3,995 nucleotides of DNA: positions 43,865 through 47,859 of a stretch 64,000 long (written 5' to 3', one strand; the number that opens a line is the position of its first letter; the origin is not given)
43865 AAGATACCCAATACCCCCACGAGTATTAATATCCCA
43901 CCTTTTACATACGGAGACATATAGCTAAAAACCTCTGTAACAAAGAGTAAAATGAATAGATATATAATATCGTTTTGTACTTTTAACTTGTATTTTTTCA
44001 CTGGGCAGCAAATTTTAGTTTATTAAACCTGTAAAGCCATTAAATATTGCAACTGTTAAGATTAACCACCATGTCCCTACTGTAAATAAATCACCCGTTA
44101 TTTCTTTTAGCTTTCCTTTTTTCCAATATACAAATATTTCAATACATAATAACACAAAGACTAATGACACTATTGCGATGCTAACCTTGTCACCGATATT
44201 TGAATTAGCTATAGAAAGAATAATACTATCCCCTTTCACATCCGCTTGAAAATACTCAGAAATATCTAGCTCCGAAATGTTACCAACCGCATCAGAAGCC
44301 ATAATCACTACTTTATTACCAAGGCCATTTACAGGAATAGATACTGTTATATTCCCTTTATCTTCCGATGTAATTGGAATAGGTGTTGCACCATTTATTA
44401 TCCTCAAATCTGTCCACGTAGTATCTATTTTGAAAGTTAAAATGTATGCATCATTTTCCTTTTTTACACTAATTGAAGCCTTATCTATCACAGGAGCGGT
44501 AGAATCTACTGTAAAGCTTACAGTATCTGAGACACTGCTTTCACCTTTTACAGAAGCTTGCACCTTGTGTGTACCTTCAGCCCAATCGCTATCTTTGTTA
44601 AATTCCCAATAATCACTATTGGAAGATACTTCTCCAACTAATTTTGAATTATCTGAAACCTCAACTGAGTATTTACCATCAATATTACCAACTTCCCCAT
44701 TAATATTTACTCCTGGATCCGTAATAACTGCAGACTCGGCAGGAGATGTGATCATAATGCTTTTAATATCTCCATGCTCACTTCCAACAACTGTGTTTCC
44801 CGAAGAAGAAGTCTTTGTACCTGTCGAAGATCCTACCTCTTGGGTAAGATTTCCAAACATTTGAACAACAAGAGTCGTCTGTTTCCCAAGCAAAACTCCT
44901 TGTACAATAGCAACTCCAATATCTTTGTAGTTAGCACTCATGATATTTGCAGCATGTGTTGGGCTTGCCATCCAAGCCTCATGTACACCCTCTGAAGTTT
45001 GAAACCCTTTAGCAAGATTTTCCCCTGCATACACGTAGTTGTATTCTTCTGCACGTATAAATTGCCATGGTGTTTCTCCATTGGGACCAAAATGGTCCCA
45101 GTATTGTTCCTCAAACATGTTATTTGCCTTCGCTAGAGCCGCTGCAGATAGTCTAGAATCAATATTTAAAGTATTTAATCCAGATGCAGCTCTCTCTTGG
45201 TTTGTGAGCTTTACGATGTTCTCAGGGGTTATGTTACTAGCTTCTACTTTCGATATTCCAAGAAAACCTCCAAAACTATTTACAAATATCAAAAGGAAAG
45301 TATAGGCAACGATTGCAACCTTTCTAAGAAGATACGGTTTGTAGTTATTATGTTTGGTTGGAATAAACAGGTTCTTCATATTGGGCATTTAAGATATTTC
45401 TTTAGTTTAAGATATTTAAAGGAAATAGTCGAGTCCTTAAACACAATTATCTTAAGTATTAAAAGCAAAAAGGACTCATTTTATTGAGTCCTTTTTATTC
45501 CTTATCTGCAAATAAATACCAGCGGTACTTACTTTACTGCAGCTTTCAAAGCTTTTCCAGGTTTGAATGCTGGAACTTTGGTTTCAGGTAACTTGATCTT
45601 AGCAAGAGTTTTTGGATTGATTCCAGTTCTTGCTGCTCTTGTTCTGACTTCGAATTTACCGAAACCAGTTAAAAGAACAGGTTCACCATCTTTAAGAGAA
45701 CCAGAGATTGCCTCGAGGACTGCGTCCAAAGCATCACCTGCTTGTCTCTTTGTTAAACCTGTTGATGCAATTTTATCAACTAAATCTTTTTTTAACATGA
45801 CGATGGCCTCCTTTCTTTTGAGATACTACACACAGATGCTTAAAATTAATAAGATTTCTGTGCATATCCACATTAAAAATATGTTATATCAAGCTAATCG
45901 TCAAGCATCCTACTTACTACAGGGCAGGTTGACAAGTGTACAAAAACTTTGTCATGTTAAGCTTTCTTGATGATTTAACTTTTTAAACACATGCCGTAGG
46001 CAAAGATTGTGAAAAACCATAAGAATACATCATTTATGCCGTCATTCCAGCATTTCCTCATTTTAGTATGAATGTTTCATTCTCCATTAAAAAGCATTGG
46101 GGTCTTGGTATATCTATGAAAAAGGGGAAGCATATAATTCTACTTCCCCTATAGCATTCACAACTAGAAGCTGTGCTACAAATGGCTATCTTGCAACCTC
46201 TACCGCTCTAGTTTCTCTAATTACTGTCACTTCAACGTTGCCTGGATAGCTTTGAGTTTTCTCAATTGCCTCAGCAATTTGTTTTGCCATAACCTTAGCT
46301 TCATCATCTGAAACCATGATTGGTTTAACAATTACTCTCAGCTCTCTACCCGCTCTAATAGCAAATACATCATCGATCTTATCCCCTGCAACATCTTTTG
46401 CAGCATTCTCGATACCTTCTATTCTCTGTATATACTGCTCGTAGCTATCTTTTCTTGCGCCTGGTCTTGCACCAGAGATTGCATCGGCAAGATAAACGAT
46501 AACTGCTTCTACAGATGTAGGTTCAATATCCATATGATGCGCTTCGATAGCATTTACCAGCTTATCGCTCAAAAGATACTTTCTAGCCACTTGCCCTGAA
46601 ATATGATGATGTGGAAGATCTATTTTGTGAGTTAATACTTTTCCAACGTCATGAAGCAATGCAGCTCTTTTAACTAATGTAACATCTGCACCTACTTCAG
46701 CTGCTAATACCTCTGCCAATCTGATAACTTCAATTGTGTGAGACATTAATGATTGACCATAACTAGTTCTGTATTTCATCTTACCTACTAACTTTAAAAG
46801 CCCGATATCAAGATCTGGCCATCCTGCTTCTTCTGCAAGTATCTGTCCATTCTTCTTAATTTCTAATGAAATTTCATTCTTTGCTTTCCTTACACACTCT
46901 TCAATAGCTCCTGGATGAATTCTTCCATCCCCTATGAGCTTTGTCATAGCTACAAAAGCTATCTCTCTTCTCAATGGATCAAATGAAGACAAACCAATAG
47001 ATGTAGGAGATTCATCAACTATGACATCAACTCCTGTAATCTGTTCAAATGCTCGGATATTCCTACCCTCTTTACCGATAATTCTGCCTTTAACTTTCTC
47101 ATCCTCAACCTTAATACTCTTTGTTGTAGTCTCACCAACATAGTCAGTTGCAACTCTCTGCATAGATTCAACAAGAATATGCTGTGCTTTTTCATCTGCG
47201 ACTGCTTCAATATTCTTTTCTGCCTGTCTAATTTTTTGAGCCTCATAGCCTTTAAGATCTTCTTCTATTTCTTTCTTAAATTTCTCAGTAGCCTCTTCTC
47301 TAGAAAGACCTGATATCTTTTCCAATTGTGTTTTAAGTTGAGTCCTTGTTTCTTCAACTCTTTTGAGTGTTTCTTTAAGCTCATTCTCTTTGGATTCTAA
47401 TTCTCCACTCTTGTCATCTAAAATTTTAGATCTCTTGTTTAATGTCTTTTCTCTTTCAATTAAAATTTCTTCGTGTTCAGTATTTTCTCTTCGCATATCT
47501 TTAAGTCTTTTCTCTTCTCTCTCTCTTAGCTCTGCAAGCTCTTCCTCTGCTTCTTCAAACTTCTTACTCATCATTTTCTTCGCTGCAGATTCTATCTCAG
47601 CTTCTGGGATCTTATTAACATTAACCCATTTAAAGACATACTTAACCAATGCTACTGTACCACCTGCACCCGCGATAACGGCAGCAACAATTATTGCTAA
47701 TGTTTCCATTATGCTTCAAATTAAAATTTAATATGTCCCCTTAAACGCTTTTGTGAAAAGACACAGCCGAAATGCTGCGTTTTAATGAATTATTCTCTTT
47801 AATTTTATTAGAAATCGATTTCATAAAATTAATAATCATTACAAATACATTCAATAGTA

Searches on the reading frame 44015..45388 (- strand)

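Call 39: search_protein_families(library=pfam, proteins=[window:44015-45388:-], max_evalue=0.0001)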
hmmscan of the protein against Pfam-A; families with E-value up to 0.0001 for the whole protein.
window:44015-45388:- (457 aa): 2 families
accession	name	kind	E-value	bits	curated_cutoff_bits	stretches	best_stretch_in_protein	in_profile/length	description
PF00188.32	CAP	-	9.5e-19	68.8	21.1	1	60-164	2-105/117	Cysteine-rich secretory protein family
PF19077.6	Big_13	-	8.2e-05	23.5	27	0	241-295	42-101/102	Bacterial Ig-like domain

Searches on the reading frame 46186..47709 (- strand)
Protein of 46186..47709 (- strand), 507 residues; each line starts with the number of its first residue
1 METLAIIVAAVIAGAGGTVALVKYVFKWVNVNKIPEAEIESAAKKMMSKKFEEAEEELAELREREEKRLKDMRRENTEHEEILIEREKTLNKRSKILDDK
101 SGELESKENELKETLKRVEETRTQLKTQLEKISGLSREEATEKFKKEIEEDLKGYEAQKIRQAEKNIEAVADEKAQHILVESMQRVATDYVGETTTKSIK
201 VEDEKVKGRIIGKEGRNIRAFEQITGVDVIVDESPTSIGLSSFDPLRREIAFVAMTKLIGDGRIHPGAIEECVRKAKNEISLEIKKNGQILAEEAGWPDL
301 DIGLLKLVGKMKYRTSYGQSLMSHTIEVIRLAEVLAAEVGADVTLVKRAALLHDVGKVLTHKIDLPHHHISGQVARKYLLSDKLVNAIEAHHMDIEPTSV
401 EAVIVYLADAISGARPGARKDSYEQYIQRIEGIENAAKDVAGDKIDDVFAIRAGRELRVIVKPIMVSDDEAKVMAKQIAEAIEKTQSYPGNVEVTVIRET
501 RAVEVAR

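Call 37: find_encoding_contigs(protein=window:46186-47709:-, flank=10000, max_places=2)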
Protein window:46186-47709:- (507 aa): no gene with exactly this product is on record in the collection.

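Call 39: search_protein_families(library=pfam, proteins=[window:46186-47709:-], max_evalue=0.0001)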
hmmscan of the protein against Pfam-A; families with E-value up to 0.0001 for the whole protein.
window:46186-47709:- (507 aa): 3 families
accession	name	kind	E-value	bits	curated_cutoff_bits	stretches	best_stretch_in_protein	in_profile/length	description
PF12072.13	RNase_Y_N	-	4.9e-22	78.8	32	1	5-190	5-201/201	RNase Y N-terminal region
PF01966.28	HD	-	2.1e-15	57.5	22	1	323-412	3-114/116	HD domain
PF00013.35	KH_1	-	4e-06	26.9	21.5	1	204-235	8-40/66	KH domain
